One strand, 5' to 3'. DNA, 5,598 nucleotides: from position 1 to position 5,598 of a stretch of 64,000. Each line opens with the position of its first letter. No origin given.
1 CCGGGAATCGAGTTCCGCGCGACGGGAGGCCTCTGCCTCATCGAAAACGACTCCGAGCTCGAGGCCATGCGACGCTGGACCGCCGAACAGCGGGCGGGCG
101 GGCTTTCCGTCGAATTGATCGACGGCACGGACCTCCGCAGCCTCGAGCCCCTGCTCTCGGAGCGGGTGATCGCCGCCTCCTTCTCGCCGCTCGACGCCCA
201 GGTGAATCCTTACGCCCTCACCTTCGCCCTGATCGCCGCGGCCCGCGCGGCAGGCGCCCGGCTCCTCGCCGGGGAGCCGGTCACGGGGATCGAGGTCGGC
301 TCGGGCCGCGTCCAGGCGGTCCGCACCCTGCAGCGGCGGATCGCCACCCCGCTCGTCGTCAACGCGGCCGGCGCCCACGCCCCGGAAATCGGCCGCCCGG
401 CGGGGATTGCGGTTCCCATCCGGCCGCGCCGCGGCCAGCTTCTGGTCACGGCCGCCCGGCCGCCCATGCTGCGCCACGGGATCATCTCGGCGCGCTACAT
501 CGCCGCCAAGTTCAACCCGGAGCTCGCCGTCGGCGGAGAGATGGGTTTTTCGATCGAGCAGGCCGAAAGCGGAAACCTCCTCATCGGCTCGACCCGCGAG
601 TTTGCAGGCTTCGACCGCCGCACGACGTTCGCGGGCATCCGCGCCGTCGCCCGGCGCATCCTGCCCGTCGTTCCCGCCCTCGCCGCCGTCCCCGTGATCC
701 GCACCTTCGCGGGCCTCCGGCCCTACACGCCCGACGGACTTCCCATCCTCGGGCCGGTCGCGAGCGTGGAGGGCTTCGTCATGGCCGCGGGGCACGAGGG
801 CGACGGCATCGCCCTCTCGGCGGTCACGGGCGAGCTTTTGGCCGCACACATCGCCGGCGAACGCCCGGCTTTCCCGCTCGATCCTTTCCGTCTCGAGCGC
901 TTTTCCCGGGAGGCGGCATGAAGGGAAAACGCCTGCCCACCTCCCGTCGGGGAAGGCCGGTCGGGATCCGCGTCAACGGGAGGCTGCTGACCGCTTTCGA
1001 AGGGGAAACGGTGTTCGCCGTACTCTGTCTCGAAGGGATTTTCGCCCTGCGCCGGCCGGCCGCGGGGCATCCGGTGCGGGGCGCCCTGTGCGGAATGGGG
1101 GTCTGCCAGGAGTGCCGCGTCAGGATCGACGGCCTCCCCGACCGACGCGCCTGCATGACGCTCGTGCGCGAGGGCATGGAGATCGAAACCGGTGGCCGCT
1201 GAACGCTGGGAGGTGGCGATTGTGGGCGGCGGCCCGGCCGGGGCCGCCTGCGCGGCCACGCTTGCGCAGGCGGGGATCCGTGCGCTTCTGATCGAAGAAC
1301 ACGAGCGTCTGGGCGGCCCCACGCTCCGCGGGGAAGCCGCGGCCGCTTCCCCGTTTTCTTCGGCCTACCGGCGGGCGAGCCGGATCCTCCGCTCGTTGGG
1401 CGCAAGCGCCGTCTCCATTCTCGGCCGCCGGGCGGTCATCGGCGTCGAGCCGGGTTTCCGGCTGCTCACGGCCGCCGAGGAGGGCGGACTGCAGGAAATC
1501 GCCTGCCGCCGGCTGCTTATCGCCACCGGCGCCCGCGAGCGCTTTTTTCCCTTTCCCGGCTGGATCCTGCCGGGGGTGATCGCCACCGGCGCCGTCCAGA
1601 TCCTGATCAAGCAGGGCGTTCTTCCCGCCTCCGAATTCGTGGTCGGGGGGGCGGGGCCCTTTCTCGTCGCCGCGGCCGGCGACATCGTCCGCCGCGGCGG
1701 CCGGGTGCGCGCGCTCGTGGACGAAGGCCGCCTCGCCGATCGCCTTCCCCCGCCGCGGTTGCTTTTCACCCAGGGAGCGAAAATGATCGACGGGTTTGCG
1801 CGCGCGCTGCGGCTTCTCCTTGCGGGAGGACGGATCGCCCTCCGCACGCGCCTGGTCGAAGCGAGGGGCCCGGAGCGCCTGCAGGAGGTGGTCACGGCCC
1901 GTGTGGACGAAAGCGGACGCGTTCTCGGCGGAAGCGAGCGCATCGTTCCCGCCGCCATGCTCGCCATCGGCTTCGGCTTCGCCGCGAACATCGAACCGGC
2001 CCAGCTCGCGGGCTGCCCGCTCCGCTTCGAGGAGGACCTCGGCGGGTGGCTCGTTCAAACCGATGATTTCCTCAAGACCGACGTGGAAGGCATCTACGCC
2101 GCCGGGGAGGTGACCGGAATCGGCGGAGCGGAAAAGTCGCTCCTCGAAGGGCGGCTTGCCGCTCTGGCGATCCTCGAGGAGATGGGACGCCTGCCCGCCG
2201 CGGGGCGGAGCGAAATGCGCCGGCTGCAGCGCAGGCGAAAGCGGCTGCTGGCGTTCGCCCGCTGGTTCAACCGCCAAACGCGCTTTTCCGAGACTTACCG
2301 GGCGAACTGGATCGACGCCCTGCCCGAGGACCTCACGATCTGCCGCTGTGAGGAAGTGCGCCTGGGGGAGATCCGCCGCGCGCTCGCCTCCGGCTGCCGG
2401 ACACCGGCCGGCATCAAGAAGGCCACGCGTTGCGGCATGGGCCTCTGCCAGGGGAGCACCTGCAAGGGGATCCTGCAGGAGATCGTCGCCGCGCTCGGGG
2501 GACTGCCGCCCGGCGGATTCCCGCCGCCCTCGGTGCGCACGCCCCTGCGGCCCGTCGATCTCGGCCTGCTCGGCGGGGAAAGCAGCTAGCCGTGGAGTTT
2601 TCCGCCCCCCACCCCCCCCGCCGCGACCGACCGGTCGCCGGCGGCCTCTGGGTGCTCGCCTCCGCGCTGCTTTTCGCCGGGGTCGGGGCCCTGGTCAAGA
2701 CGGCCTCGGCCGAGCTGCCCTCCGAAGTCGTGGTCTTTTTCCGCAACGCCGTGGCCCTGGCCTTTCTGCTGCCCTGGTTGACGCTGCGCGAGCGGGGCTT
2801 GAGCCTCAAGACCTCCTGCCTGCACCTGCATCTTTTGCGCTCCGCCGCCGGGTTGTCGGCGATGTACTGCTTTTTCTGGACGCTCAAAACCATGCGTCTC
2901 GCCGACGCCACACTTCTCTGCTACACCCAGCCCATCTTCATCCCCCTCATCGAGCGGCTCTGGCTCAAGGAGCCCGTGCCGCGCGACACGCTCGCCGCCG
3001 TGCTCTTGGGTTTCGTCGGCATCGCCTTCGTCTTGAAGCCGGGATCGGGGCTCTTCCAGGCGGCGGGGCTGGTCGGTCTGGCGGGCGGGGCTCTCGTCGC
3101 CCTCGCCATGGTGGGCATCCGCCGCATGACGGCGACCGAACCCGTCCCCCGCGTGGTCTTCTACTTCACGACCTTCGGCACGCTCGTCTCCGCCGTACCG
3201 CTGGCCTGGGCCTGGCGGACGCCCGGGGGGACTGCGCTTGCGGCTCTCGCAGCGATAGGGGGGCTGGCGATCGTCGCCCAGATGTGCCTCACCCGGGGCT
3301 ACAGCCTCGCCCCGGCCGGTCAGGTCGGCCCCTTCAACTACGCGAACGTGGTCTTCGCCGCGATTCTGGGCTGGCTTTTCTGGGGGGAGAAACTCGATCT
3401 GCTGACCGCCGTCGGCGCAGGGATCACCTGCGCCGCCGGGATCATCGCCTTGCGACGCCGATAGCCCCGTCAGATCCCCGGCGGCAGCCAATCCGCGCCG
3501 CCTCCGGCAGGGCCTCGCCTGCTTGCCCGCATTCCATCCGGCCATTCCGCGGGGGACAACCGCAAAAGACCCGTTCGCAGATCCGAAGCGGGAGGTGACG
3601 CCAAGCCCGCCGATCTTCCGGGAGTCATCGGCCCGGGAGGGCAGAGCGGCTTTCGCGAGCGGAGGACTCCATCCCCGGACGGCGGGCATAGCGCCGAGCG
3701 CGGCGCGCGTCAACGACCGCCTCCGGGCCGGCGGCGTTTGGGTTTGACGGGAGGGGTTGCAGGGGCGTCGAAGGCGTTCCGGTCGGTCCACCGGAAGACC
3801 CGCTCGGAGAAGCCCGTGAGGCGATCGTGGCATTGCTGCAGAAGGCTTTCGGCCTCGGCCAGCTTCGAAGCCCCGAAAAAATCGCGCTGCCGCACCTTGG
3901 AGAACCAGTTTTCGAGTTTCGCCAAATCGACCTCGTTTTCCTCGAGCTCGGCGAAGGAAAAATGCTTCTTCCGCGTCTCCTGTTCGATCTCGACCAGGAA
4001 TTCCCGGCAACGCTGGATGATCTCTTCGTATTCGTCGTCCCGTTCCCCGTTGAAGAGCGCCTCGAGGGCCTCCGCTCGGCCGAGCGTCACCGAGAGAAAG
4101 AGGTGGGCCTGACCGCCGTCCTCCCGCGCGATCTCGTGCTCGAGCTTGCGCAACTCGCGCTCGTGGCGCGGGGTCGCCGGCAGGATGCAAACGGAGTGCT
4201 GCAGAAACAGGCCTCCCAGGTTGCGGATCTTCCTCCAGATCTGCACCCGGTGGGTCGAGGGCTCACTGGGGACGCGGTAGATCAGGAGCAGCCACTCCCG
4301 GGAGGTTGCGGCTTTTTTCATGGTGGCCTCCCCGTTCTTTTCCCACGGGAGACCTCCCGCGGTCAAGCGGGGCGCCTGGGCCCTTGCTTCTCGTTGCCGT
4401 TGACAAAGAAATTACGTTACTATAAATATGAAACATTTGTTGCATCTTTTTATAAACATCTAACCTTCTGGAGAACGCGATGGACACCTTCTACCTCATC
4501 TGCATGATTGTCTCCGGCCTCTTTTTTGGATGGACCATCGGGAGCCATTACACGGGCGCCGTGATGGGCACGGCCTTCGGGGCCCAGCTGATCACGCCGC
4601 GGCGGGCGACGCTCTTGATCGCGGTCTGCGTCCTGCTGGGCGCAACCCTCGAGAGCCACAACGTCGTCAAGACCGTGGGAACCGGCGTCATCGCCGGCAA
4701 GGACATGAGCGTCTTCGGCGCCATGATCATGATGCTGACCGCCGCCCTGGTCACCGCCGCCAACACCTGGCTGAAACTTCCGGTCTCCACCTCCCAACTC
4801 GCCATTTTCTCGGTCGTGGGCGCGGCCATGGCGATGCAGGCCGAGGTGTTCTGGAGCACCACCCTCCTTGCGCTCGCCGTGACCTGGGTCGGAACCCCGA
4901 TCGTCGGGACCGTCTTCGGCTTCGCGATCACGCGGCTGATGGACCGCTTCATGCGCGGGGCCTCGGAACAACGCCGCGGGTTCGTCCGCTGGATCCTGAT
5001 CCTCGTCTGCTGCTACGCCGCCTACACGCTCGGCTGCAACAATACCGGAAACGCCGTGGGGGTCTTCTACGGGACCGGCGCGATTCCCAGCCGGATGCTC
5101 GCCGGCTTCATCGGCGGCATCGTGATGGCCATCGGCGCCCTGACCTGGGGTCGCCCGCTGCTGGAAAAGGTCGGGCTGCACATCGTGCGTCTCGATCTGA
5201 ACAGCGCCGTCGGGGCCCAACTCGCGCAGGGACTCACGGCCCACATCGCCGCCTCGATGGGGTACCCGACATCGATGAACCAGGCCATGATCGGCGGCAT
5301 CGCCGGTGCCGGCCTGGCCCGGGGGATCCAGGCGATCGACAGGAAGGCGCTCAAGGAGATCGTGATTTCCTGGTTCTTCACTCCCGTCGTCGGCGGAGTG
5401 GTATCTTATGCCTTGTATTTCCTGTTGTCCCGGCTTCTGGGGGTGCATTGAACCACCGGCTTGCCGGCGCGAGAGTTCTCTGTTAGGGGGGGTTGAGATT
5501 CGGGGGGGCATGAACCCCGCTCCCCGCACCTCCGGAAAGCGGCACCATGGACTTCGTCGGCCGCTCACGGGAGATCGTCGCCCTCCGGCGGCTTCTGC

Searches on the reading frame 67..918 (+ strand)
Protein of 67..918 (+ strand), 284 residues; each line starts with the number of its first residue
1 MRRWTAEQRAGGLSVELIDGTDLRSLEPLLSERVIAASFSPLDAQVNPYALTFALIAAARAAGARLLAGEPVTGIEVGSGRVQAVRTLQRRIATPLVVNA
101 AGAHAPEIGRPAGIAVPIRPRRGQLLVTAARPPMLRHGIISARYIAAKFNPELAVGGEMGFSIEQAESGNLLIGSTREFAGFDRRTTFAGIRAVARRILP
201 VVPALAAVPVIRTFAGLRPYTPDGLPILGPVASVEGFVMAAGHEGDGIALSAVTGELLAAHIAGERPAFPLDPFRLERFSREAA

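Call 40: search_protein_families(library=pfam, proteins=[window:67-918:+], max_evalue=0.00001)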
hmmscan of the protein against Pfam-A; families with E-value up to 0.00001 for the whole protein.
window:67-918:+ (284 aa): 1 family
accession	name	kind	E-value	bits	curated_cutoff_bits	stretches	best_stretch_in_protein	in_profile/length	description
PF01266.30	DAO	-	1.1e-46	160.4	27.9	1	2-260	103-352/353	FAD dependent oxidoreductase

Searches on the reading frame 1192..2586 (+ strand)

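Call 40: search_protein_families(library=pfam, proteins=[window:1192-2586:+], max_evalue=0.00001)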
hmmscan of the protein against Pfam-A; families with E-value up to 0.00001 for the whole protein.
window:1192-2586:+ (465 aa): 8 families
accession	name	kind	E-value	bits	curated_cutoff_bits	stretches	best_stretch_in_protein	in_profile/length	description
PF07992.20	Pyr_redox_2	-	3.5e-25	89.4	26.1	1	7-309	2-280/291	Pyridine nucleotide-disulphide oxidoreductase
PF13450.12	NAD_binding_8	-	8.9e-09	35.9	21.9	1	10-43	1-34/68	NAD(P)-binding Rossmann-like domain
PF04324.20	Fer2_BFD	-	3.4e-08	34.1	26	1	382-433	1-49/50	BFD-like [2Fe-2S] binding domain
PF01494.25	FAD_binding_3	-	4.4e-07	29.9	22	1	6-39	2-35/349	FAD binding domain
PF12831.13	FAD_oxidored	-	4.5e-07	30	27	1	7-47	1-41/416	FAD dependent oxidoreductase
PF00890.30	FAD_binding_2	-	1.7e-06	28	20.4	0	8-46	2-40/414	FAD binding domain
PF01134.28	GIDA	-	2.3e-06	27.4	22.1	0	8-37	2-31/391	Glucose inhibited division protein A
PF13738.12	Pyr_redox_3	-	2.6e-06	27.4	30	0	10-37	2-30/305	Pyridine nucleotide-disulphide oxidoreductase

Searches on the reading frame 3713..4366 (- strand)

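Call 40: search_protein_families(library=pfam, proteins=[window:3713-4366:-], max_evalue=0.00001)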
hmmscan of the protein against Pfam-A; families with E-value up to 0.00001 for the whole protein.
window:3713-4366:- (218 aa): 1 family
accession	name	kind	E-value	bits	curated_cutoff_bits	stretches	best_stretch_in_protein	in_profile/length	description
PF20229.3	ChrB_N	-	5.2e-40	137.4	23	1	40-194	1-156/159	Protein ChrB, N-terminal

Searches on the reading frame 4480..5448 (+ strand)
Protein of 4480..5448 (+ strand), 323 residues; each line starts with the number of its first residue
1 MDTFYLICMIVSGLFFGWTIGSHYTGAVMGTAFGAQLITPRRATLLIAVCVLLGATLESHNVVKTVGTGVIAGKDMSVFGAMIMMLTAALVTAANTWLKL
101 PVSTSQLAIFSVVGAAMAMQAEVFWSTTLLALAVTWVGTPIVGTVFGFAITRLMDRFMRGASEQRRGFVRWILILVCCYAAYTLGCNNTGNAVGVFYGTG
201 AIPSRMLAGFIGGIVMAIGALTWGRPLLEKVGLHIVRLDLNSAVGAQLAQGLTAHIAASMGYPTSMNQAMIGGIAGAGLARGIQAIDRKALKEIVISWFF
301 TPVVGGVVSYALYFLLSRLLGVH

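Call 40: search_protein_families(library=pfam, proteins=[window:4480-5448:+], max_evalue=0.00001)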
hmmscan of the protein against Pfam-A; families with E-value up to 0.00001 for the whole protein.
window:4480-5448:+ (323 aa): 1 family
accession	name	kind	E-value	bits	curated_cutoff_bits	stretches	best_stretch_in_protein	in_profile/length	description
PF01384.25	PHO4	-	6.3e-47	160.7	33.7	1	20-309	1-350/350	Phosphate transporter family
